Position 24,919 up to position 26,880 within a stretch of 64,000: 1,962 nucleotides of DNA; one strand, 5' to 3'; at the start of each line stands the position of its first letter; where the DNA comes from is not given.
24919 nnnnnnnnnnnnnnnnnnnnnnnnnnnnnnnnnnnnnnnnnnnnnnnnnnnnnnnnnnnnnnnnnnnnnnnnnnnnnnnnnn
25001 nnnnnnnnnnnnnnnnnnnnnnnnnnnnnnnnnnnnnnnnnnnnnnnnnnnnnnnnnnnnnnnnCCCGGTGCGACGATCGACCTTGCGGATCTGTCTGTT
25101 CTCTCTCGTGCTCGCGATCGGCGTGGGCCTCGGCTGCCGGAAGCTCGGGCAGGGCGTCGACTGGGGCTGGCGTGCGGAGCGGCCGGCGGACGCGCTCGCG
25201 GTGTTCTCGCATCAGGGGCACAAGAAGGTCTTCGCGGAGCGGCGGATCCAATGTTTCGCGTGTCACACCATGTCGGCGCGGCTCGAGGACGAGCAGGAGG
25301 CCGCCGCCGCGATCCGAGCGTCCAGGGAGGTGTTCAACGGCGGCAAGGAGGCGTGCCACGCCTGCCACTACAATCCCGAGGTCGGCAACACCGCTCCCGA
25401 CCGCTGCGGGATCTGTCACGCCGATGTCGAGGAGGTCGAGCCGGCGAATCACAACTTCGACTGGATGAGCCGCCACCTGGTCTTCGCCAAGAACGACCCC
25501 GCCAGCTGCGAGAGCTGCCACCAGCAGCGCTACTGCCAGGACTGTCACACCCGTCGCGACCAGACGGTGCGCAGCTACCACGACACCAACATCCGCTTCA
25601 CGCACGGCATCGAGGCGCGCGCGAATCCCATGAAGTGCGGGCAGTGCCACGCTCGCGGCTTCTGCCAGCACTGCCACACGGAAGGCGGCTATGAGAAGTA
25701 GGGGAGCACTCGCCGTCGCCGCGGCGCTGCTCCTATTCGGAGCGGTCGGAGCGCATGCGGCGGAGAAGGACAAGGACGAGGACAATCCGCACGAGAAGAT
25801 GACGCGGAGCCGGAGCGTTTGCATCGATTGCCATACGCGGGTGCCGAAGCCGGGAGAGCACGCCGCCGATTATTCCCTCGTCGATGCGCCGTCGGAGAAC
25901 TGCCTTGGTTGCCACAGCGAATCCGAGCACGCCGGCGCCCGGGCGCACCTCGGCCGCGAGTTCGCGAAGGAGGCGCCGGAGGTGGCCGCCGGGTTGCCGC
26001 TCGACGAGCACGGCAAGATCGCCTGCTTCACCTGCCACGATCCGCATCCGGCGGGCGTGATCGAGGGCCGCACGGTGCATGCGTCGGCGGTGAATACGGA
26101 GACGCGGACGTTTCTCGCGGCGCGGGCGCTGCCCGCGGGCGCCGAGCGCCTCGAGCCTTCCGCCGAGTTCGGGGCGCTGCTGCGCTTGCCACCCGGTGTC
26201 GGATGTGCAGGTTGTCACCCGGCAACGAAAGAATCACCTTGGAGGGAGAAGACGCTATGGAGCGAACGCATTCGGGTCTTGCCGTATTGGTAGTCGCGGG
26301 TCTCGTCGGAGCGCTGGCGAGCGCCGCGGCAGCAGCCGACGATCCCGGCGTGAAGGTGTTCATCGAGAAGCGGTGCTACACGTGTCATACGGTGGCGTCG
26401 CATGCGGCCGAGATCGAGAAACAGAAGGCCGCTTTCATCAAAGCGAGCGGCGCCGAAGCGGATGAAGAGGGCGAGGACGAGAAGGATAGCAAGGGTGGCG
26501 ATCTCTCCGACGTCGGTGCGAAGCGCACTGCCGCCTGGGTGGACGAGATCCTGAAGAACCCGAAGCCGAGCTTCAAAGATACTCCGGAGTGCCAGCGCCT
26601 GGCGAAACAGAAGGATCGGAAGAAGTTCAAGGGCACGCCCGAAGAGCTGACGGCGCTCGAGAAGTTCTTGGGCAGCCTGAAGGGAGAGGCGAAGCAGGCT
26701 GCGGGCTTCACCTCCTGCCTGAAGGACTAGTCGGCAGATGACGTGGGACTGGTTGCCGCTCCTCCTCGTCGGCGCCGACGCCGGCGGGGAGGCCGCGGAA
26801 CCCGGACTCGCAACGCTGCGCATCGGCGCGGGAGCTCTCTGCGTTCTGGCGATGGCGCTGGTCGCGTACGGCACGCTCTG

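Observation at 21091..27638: Eight-gene, 28-heme operon resembling a complete but non-canonical inner-membrane-to-cell-surface electron conduit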

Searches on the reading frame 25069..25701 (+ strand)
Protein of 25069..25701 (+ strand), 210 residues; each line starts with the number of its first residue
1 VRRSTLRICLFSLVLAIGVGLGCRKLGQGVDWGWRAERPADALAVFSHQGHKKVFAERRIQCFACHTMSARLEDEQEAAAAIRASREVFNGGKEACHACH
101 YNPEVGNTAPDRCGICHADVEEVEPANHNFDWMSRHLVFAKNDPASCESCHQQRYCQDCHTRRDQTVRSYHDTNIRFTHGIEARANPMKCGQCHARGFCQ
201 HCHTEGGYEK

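Call 4: search_protein_families(library=pfam, proteins=[window:25069-25701:+], max_evalue=1)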
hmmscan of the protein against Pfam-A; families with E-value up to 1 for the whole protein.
window:25069-25701:+ (210 aa): 3 families
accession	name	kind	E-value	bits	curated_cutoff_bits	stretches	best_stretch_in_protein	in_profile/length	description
PF14522.11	Cytochrome_C7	-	4.6e-05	23.6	24.8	1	45-117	2-66/67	Cytochrome c7 and related cytochrome c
PF14537.11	Cytochrom_c3_2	-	0.00011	23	25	2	95-161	8-79/79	Cytochrome c3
PF21349.2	RUBY_RBDX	-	0.27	11.1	26.5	1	96-120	3-26/30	Rubrerythrin, rubredoxin-like domain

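Call 5: search_protein_families(library=ncbifam, proteins=[window:25069-25701:+], max_evalue=1)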
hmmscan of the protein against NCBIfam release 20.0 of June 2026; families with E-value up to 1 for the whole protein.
window:25069-25701:+ (210 aa): 2 families
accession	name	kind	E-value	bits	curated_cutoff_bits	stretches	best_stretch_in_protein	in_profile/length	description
NF041781.1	mnquin_red_QrcA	equivalog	0.001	18.7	180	1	27-117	93-173/174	menaquinone reductase multiheme cytochrome c subunit QrcA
NF045713.1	CxxCH_16_HmcA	equivalog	0.0055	15.4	400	1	43-165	60-186/541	sulfate respiration complex hexadecaheme cytochrome HmcA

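Call 35: search_solved_structures(query=window:25069-25701:+, max_evalue=1)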
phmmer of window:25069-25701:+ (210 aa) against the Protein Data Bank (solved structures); distinct sequences matched with E-value up to 1: 0.

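Call 43: find_homologous_proteins(query=A2)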
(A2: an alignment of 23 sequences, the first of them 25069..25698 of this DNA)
Query A2 (23 sequences) (210 aa, profile of the alignment): 403 proteins with E <= 0.001 among 8000 candidates; the best 120 are listed.
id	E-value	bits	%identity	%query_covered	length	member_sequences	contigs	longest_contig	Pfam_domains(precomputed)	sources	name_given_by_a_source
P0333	1.8e-98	346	46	97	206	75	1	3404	PF14522.12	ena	-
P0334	7.7e-98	344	47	100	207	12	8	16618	PF14522.12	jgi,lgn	-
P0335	2.1e-97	343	45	100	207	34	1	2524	-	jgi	-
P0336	1.5e-95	337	54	85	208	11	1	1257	PF14522.12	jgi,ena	-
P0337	9.1e-95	334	46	98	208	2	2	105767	PF14522.12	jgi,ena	-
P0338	2.1e-94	333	49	83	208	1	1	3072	PF14522.12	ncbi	-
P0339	4.5e-94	332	50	98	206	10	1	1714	PF14522.12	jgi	-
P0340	4.8e-94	332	46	90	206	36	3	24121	PF14522.12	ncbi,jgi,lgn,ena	ncbi:MAG TPA: cytochrome c3 family protein [Thermodesulfobacteriota bacterium]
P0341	7.3e-94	331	50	96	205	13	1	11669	PF14522.12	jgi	jgi:hypothetical protein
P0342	7.4e-94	331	67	100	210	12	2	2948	-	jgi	jgi:hypothetical protein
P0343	1.1e-93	331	45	96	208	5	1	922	PF14522.12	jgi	jgi:hypothetical protein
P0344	2.6e-93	330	68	100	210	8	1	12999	PF14537.12,PF14522.12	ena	-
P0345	4.1e-93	329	42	97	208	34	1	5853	PF14522.12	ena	-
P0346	4.8e-93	329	47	98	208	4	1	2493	PF14522.12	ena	-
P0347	1.2e-92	327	45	96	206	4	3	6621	PF14522.12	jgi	jgi:hypothetical protein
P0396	7.3e-65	237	39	81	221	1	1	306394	PF14537.12,PF14522.12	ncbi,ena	-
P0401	1.7e-63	232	41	83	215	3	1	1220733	PF14537.12,PF14522.12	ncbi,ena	-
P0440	2.9e-60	222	39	83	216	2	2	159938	PF14537.12,PF14522.12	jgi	-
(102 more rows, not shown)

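Call 46: find_encoding_contigs(protein=P0401, flank=9000, max_places=1)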
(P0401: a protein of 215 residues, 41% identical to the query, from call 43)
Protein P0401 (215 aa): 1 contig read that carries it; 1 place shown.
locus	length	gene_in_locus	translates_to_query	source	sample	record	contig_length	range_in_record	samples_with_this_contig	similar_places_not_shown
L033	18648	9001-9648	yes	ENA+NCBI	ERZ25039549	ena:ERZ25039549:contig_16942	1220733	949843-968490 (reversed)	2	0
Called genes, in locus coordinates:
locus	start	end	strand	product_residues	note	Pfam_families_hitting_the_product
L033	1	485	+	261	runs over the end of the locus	PF03819:MazG, PF01503:PRA-PH (weak), PF03819:MazG (weak)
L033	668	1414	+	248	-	PF09430:EMC7_beta-sandw (weak), PF13620:CarboxypepD_reg, PF14686:fn3_3 (weak)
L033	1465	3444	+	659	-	PF02085:Cytochrom_CIII (faint), PF14522:Cytochrome_C7 (faint), PF14537:Cytochrom_c3_2 (faint), PF09699:Paired_CXXCH_1 (faint), PF01292:Ni_hydr_CYTB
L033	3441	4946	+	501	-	PF03264:Cytochrom_NNT (weak), PF14522:Cytochrome_C7 (faint), PF14537:Cytochrom_c3_2 (faint)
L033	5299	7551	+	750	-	PF09699:Paired_CXXCH_1 (faint), PF14522:Cytochrome_C7 (faint), PF14537:Cytochrom_c3_2 (faint), PF22113:Mtrc-MtrF_II-IV_dom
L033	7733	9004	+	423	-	-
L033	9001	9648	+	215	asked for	PF14537:Cytochrom_c3_2 (faint), PF14522:Cytochrome_C7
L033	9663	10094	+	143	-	-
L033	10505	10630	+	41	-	-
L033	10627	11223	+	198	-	PF14522:Cytochrome_C7 (faint), PF09699:Paired_CXXCH_1 (faint)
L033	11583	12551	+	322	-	-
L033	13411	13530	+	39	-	PF10418:DHODB_Fe-S_bind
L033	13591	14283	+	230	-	-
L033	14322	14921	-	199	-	-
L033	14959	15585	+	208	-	PF00374:NiFeSe_Hases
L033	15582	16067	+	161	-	PF01750:HycI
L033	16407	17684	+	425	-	-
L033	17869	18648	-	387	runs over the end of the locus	PF00149:Metallophos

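Call 50: predict_structure(alignment_id=A3)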
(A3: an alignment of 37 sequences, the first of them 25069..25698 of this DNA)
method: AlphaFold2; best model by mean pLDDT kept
length: 210 residues; sequences in the alignment: 37
mean_pLDDT: 50.9   pTM: 0.29
mean pLDDT of the five models: 50.9, 50.1, 49.1, 47.0, 43.9
residues with pLDDT >= 90: 12; 70-90: 20; 50-70: 49; < 50: 129
segments of 3 or more residues with pLDDT < 50: 25-41, 67-72, 84-96, 102-106, 109-184, 206-210
pLDDT, mean of each block of 10 residues (from residue 1): 92 89 49 38 63 73 53 54 45 47 50 48 34 32 39 35 38 43 49 53 46
secondary structure, 60 per line:
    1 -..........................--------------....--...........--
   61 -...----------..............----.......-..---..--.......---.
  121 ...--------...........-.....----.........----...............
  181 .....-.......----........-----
elements in order: H2-27 H42-45 H48-58 H75-88 H93-99 H110-116 H120-123 H132-142 H144-148 H153-161 H166-185 H187-193 H198-205

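Call 64: find_encoding_contigs(protein=P0396, flank=10000, max_places=1)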
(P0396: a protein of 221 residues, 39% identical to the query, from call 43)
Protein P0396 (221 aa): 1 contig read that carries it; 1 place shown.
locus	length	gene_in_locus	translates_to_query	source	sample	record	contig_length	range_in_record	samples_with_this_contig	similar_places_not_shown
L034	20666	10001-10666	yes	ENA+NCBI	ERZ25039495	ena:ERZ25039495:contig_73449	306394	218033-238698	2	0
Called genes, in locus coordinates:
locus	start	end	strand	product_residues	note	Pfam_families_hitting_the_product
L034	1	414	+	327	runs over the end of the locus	PF01168:Ala_racemase_N, PF14031:D-ser_dehydrat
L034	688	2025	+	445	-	PF03448:MgtE_N, PF00571:CBS, PF01769:MgtE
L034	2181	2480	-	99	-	-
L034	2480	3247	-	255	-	PF02332:Phenol_Hydrox (weak), PF11266:Ald_deCOase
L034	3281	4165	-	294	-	-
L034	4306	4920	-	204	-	PF13620:CarboxypepD_reg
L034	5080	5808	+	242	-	PF14686:fn3_3 (weak), PF13620:CarboxypepD_reg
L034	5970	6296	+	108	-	PF00034:Cytochrom_C, PF13442:Cytochrome_CBB3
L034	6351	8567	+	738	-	PF02085:Cytochrom_CIII (faint), PF09699:Paired_CXXCH_1 (faint), PF14522:Cytochrome_C7 (faint), PF14537:Cytochrom_c3_2 (faint), PF22113:Mtrc-MtrF_II-IV_dom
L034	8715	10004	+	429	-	-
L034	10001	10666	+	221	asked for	PF14537:Cytochrom_c3_2 (faint), PF14522:Cytochrome_C7 (weak)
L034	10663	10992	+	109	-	-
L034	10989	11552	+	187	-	-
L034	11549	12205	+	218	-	PF09699:Paired_CXXCH_1 (faint)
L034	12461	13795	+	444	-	PF13336:AcetylCoA_hyd_C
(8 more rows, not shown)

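Call 65: find_encoding_contigs(protein=P0440, flank=10000, max_places=1)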
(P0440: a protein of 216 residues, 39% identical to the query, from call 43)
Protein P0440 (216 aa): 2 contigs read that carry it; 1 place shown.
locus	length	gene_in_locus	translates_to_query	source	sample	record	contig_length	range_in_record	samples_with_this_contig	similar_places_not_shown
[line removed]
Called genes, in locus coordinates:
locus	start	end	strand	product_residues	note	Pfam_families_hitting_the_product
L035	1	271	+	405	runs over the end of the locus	PF12832:MFS_1_like, PF07690:MFS_1, PF06779:MFS_4, PF07690:MFS_1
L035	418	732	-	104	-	PF00076:RRM_1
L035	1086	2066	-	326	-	PF08240:ADH_N, PF00107:ADH_zinc_N, PF13602:ADH_zinc_N_2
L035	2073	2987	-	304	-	PF00753:Lactamase_B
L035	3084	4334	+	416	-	PF00583:Acetyltransf_1 (weak), PF13508:Acetyltransf_7 (faint)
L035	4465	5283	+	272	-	PF00717:Peptidase_S24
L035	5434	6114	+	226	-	PF00702:Hydrolase, PF12710:HAD (weak), PF13419:HAD_2, PF13242:Hydrolase_like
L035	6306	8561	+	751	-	PF14522:Cytochrome_C7 (faint), PF14537:Cytochrom_c3_2 (faint), PF22113:Mtrc-MtrF_II-IV_dom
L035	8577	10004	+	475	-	-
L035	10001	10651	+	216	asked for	PF14537:Cytochrom_c3_2 (faint), PF14522:Cytochrome_C7 (faint)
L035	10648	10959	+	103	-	-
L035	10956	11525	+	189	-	PF14522:Cytochrome_C7 (faint)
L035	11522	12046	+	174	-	-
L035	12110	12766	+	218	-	PF01351:RNase_HII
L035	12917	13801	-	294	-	PF00520:Ion_trans (weak), PF01007:IRK (weak), PF07885:Ion_trans_2, PF17655:IRK_C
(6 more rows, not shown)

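Call 69: search_solved_structures(query=A3, max_evalue=10)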
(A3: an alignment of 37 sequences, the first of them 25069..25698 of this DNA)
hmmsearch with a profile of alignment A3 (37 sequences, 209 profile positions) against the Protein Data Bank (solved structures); distinct sequences matched with E-value up to 10: 32.
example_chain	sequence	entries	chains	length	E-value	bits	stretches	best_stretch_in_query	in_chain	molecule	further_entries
1z1n_X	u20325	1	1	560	0.0018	21.3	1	43-167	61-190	sixteen heme cytochrome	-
9wqv_C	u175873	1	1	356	0.0026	20.8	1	34-123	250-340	Photosynthetic reaction center cytochrome c subunit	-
1m1p_A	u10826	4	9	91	0.053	16.6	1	89-152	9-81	Small tetraheme cytochrome c | Periplasmic tetraheme cytochrome c CctA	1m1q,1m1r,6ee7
9lts_C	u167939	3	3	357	0.15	15.1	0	108-136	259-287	Photosynthetic reaction center cytochrome c subunit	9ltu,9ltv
8yy9_C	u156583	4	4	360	0.15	15.1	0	108-136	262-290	Photosynthetic reaction center cytochrome c subunit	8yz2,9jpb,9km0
3h31_A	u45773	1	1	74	0.23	14.4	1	63-134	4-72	High potential iron-sulfur protein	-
1p2h_A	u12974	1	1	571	0.27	14.2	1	49-115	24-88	flavocytochrome c3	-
8k5o_C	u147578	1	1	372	0.35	13.9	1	78-152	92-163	Photosynthetic reaction center cytochrome c subunit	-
2j7a_C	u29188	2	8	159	0.36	13.8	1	92-123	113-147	CYTOCHROME C QUINOL DEHYDROGENASE NRFH | NAPC/NIRT CYTOCHROME C FAMILY PROTEIN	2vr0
1p2e_A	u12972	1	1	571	0.55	13.2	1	49-115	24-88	flavocytochrome c3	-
9m8m_C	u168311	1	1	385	0.63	13.1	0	104-119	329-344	Photosynthetic reaction center cytochrome c subunit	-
8z82_C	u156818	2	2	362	0.67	13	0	32-68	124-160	Photosynthetic reaction center cytochrome c subunit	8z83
2k3v_A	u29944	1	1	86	0.68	12.9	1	90-127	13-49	Tetraheme cytochrome c-type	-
6btm_A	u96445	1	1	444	0.9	12.5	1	67-128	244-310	Alternative Complex III subunit A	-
6hr0_A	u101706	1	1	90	1.1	12.3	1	86-152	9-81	Cytochrome C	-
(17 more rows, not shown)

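Call 72: search_protein_families(library=pfam, proteins=[L033:1465-3444:+, L033:3441-4946:+], max_evalue=0.01)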
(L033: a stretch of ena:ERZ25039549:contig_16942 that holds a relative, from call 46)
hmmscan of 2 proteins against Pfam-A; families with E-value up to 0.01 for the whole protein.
L033:1465-3444:+ (659 aa): 6 families
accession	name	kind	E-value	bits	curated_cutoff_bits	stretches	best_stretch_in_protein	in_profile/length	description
PF14522.11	Cytochrome_C7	-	4.4e-16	58.9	24.8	4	58-125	3-66/67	Cytochrome c7 and related cytochrome c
PF01292.26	Ni_hydr_CYTB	-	4.5e-13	49.8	30.1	1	424-605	1-165/179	Prokaryotic cytochrome b561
PF14537.11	Cytochrom_c3_2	-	7.1e-13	49.3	25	2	65-126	6-65/79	Cytochrome c3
PF09699.15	Paired_CXXCH_1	-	2.4e-11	43.5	20.6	1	187-226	4-38/41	Doubled CXXCH motif (Paired_CXXCH_1)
PF02085.21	Cytochrom_CIII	-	1.8e-07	31.9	22.9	1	57-129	22-86/101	Class III cytochrome C family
PF00684.25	DnaJ_CXXCXGXG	-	0.00017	22.2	32.7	0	248-286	16-51/65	DnaJ central domain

L033:3441-4946:+ (501 aa): 4 families
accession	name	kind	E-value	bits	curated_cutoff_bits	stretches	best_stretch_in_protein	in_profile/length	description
PF03264.19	Cytochrom_NNT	-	1.4e-10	41.6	24.1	1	98-186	7-99/174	NapC/NirT cytochrome c family, N-terminal region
PF14522.11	Cytochrome_C7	-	7.4e-09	35.8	24.8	1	410-453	43-66/67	Cytochrome c7 and related cytochrome c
PF14537.11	Cytochrom_c3_2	-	5.8e-06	27.1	25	1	428-496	8-66/79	Cytochrome c3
PF02085.21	Cytochrom_CIII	-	0.0055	17.5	22.9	0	428-497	32-85/101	Class III cytochrome C family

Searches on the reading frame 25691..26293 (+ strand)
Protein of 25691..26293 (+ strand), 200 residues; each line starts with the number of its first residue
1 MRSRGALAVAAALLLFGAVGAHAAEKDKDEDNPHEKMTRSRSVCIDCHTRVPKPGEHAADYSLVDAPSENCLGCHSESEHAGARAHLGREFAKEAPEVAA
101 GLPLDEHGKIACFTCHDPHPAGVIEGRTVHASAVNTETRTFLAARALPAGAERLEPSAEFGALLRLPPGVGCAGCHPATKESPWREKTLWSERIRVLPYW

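Call 4: search_protein_families(library=pfam, proteins=[window:25691-26293:+], max_evalue=1)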
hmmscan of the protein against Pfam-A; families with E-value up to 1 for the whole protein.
window:25691-26293:+ (200 aa): 9 families
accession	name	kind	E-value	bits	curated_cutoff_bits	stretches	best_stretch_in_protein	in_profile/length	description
PF09699.15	Paired_CXXCH_1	-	1.6e-06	28.1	20.6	2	43-78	8-39/41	Doubled CXXCH motif (Paired_CXXCH_1)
PF14522.11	Cytochrome_C7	-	5.3e-06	26.6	24.8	1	33-116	4-66/67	Cytochrome c7 and related cytochrome c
PF14537.11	Cytochrom_c3_2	-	4.2e-05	24.4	25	1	44-121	9-69/79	Cytochrome c3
PF22113.1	Mtrc-MtrF_II-IV_dom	-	0.0014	18.6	30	1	22-119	60-166/176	Outer membrane cytochrome MtrC/MtrF-like, domains II/IV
PF02085.21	Cytochrom_CIII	-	0.031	15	22.9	0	34-81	37-88/101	Class III cytochrome C family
PF13447.11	Multi-haem_cyto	-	0.15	11.7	21.9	0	43-77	4-37/269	Seven times multi-haem cytochrome CxxCH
PF16694.10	Cytochrome_P460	-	0.2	12.5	27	0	31-51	97-117/125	Cytochrome P460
PF03264.19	Cytochrom_NNT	-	0.34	11.1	24.1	1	25-51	141-167/174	NapC/NirT cytochrome c family, N-terminal region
PF13442.11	Cytochrome_CBB3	-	0.36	11.6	27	0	69-92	12-33/68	Cytochrome C oxidase, cbb3-type, subunit III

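Call 5: search_protein_families(library=ncbifam, proteins=[window:25691-26293:+], max_evalue=1)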
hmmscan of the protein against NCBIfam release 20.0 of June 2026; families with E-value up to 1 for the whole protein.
window:25691-26293:+ (200 aa): 9 families
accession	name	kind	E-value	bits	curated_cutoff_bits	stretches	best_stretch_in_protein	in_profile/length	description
TIGR03507.1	decahem_SO1788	subfamily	9e-05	21.1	209.3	1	43-140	245-324/672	OmcA/MtrC family decaheme c-type cytochrome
TIGR01905.1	paired_CXXCH_1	subfamily_domain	0.00078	19.3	25.2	0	111-120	8-17/41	doubled CXXCH domain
NF008659.0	PRK11659.1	equivalog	0.0049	16.6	184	1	10-119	15-120/188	cytochrome c nitrite reductase pentaheme subunit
TIGR03508.1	decahem_SO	subfamily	0.0054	16.2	192.2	1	20-121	45-155/258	DmsE family decaheme c-type cytochrome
NF051471.1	cytcCgr1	equivalog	0.014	15.1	340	1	74-134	134-190/204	cytochrome c-type protein Cgr1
TIGR03153.1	cytochr_NrfH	equivalog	0.023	14.7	134.2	1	41-80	102-138/138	cytochrome c nitrite reductase small subunit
NF045722.1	c3_cytochr_TmcA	equivalog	0.028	14.3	114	1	29-79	68-114/125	acidic tetraheme cytochrome c3 TmcA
NF041028.1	decahem_GSU2203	exception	0.043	13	325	1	30-121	114-186/317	GSU2203 family decaheme c-type cytochrome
TIGR01904.2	GSu_C4xC__C2xCH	domain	0.17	11.7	27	1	40-83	20-64/73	CxxxxCH/CxxCH domain c-type cytochrome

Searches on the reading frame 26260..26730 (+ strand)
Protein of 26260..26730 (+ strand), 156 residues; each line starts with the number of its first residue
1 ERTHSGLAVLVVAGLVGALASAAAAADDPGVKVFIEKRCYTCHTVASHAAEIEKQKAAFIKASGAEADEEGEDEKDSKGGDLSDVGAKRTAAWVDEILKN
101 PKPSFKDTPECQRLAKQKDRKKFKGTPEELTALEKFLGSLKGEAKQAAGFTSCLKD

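Call 4: search_protein_families(library=pfam, proteins=[window:26260-26730:+], max_evalue=1)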
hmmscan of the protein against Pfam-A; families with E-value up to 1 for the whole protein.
window:26260-26730:+ (156 aa): 2 families
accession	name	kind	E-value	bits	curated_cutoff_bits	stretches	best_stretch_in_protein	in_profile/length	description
PF00034.26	Cytochrom_C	-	4.2e-06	28.4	21.3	1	29-141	3-90/90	Cytochrome c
PF02433.20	FixO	-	0.0015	18.5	29.6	1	29-117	52-143/219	Cytochrome C oxidase, mono-heme subunit/FixO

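Call 5: search_protein_families(library=ncbifam, proteins=[window:26260-26730:+], max_evalue=1)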
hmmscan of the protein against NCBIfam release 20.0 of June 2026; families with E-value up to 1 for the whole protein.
window:26260-26730:+ (156 aa): 5 families
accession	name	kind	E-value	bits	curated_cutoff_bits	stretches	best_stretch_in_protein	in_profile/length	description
TIGR00781.1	ccoO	equivalog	0.00024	20.9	200.65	1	30-105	53-129/232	cytochrome-c oxidase, cbb3-type subunit II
NF011055.0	PRK14487.1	subfamily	0.0027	17.3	218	1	30-106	59-136/212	cbb3-type cytochrome c oxidase subunit II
NF011053.0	PRK14485.1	subfamily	0.059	11.5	1080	1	30-118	542-633/716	putative bifunctional cbb3-type cytochrome c oxidase subunit I/II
NF045774.1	cytochro_C551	exception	0.064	13.2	118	0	71-104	55-88/110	cytochrome c551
NF045930.1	Cytc6PetJCyano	equivalog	0.078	12.9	135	1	9-49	9-49/110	cytochrome c6 PetJ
